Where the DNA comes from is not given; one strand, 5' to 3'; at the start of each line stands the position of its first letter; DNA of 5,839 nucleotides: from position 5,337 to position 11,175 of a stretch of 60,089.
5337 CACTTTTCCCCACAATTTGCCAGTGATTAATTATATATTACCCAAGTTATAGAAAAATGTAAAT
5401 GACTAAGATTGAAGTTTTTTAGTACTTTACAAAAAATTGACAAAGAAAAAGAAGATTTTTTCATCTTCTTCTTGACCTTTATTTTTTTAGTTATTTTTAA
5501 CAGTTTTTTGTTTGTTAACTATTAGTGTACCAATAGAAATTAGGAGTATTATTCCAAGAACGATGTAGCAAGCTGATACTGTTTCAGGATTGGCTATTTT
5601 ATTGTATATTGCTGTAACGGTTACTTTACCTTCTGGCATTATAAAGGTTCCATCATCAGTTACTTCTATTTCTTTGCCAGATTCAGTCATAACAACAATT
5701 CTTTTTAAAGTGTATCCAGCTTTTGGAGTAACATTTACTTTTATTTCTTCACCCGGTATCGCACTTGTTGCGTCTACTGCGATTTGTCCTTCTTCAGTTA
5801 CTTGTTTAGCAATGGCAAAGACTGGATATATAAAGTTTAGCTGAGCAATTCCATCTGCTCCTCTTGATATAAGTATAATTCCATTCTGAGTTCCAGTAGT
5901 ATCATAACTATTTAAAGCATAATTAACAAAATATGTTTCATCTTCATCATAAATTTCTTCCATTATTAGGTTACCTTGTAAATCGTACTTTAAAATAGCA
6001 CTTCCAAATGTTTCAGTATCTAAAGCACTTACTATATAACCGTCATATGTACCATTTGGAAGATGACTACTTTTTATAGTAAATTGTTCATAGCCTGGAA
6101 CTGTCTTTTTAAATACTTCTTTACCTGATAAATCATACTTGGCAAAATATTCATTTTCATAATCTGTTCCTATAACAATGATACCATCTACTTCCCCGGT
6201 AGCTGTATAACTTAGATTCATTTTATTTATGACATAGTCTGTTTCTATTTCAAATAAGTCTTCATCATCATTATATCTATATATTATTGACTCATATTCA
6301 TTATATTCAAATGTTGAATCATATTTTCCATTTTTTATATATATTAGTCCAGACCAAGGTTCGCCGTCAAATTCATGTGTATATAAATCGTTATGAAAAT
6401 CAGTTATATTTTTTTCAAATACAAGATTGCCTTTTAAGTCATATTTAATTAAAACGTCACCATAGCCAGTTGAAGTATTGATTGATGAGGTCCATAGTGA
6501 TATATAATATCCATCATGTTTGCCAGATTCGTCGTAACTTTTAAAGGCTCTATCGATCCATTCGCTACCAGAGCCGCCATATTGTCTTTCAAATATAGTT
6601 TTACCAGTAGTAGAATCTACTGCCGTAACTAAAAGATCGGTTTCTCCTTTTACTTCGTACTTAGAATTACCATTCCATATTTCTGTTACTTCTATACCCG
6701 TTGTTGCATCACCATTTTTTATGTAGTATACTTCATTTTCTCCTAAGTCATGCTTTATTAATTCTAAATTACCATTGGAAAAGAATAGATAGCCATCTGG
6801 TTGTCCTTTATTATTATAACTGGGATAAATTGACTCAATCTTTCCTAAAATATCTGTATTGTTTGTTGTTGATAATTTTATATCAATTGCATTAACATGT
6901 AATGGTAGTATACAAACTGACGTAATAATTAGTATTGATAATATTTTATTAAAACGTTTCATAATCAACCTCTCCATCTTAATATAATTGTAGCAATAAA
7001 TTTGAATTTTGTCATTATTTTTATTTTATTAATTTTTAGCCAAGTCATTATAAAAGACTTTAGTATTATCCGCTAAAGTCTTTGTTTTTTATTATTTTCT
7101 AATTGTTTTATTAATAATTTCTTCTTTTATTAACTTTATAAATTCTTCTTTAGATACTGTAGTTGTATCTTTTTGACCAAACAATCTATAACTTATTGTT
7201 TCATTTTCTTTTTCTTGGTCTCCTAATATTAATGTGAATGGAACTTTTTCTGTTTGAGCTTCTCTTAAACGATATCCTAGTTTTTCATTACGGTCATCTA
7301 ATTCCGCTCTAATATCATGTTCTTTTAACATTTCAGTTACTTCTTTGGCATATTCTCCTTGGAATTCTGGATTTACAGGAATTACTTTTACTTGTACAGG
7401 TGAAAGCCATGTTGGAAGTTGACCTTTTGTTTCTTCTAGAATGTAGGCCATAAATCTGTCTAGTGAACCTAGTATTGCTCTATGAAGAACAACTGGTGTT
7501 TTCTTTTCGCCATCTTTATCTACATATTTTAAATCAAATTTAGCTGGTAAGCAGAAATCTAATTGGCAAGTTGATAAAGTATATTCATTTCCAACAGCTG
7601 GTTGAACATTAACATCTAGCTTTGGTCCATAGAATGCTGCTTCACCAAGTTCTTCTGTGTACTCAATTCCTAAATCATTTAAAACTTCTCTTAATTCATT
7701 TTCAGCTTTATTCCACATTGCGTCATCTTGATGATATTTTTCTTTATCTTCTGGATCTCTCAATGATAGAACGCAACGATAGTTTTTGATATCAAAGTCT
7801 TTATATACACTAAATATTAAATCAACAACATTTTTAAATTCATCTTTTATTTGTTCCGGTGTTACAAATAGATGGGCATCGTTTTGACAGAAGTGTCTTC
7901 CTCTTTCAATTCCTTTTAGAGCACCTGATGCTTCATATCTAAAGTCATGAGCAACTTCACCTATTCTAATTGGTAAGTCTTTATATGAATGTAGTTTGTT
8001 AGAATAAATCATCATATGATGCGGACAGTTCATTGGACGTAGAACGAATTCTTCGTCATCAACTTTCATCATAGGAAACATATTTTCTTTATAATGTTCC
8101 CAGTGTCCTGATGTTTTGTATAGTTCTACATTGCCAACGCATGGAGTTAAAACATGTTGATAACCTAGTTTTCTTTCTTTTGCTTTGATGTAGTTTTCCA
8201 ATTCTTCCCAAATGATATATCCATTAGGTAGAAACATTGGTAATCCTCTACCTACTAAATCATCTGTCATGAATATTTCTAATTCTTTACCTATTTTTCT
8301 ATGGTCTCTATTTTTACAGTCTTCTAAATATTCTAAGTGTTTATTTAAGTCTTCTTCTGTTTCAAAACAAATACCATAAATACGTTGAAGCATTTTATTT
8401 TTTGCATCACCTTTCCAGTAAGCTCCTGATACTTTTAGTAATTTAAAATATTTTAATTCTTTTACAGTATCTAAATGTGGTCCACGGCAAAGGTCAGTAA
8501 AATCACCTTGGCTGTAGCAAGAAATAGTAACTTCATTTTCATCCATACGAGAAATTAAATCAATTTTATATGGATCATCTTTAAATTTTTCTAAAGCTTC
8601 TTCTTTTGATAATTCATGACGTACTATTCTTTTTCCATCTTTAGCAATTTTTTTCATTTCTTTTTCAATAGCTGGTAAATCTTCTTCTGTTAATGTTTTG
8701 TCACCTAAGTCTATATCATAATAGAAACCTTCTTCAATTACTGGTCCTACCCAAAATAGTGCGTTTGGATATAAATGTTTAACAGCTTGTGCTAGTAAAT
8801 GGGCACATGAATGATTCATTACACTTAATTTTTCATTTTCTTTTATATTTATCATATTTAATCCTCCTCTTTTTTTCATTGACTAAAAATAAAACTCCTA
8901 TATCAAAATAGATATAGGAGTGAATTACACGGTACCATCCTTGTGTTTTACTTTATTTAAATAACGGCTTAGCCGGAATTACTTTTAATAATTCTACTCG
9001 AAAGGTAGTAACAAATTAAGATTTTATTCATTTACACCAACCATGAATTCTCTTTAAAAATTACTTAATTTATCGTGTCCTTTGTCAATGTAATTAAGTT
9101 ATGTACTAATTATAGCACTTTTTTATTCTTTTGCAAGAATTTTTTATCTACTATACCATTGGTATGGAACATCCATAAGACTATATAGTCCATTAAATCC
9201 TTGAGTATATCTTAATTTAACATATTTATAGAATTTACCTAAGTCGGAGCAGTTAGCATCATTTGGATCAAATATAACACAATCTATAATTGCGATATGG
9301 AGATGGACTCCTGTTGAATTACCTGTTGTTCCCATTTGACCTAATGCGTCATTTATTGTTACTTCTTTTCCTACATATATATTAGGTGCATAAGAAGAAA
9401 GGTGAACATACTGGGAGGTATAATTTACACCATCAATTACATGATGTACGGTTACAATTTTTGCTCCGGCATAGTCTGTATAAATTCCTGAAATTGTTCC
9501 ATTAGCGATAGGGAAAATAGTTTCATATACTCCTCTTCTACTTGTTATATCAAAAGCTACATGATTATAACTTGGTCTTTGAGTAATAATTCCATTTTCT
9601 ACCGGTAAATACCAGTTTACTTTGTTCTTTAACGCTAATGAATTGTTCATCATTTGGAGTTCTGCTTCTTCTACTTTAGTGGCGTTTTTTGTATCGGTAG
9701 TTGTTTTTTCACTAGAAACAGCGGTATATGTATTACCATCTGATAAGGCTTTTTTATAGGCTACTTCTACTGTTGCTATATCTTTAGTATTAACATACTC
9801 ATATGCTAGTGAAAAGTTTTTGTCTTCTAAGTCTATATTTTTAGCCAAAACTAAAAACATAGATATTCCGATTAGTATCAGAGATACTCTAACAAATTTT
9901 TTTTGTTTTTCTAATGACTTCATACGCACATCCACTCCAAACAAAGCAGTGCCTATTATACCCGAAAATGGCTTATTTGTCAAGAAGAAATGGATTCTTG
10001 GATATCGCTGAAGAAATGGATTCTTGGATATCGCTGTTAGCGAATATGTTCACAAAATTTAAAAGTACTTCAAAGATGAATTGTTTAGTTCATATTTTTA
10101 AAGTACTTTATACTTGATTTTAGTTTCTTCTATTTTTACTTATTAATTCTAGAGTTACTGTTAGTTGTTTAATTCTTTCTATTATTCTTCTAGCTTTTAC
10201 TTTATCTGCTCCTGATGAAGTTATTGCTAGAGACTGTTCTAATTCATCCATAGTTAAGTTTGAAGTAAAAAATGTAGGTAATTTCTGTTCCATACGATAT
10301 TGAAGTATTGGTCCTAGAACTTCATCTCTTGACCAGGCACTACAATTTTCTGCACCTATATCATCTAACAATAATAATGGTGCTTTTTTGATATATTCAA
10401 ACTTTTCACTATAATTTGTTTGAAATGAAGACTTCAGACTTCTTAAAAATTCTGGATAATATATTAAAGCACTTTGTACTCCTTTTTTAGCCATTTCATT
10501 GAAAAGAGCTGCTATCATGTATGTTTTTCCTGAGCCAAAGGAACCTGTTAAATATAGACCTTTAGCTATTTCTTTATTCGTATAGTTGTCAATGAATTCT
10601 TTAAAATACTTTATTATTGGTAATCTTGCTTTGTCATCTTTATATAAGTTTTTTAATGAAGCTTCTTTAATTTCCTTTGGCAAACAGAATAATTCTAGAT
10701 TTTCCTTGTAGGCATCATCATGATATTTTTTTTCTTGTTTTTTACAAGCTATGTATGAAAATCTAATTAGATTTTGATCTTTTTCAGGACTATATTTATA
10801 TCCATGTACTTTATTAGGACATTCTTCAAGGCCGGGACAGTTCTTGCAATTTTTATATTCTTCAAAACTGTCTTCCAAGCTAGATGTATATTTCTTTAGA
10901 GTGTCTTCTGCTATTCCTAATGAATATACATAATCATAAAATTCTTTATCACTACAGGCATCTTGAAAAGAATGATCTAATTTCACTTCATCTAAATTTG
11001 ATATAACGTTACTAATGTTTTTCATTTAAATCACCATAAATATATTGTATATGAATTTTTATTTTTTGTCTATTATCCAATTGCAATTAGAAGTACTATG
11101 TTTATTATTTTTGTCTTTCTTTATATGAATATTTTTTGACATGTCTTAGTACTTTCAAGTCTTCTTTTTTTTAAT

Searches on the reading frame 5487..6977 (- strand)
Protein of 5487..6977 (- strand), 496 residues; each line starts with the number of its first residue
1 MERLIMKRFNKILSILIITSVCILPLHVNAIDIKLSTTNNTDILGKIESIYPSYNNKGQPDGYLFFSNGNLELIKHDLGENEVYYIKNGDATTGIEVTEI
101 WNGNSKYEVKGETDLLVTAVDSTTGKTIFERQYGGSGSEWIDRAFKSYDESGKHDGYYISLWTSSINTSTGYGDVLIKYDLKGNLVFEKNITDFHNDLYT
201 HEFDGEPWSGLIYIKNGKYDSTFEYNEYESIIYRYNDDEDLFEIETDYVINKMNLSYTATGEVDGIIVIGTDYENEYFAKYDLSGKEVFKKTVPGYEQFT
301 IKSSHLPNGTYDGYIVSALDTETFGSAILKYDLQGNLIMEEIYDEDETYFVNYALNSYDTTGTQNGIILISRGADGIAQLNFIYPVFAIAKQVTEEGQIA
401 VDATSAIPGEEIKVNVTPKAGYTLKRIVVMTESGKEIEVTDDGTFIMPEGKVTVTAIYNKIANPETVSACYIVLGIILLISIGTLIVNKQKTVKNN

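Call 20: search_protein_families(library=pfam, proteins=[window:5487-6977:-])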
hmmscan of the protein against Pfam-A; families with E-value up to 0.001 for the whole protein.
window:5487-6977:- (496 aa): 1 family
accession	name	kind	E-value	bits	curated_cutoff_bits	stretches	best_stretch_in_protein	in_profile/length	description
PF18998.6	Flg_new_2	-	5.2e-08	33.2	23.6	1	392-461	6-72/73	Divergent InlB B-repeat domain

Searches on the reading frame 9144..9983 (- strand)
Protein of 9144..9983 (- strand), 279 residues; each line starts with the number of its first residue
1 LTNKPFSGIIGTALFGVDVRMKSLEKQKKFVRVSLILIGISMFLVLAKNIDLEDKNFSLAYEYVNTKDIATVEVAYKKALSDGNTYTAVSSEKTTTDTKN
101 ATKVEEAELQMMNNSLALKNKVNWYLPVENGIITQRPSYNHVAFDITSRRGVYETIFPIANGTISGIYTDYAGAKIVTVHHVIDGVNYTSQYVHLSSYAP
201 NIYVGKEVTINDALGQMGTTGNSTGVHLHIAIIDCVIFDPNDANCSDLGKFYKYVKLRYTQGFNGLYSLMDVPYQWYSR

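Call 20: search_protein_families(library=pfam, proteins=[window:9144-9983:-])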
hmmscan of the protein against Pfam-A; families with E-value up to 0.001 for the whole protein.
window:9144-9983:- (279 aa): 1 family
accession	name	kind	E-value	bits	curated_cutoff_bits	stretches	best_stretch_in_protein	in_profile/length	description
PF01551.29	Peptidase_M23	-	1.6e-10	41.5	28.7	1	141-232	3-87/96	Peptidase family M23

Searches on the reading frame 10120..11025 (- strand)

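Call 20: search_protein_families(library=pfam, proteins=[window:10120-11025:-])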
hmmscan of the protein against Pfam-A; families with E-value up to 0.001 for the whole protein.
window:10120-11025:- (301 aa): 3 families
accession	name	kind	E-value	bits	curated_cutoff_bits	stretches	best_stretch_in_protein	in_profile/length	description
PF01695.23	IstB_IS21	-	5.3e-08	33.1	24.1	1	154-266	92-203/238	IstB-like ATP binding protein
PF03969.22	AFG1_ATPase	-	1.5e-05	24.6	27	1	91-180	7-87/361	AFG1-like ATPase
PF07693.20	KAP_NTPase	-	0.00052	19.8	20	0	157-197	23-63/293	KAP family P-loop domain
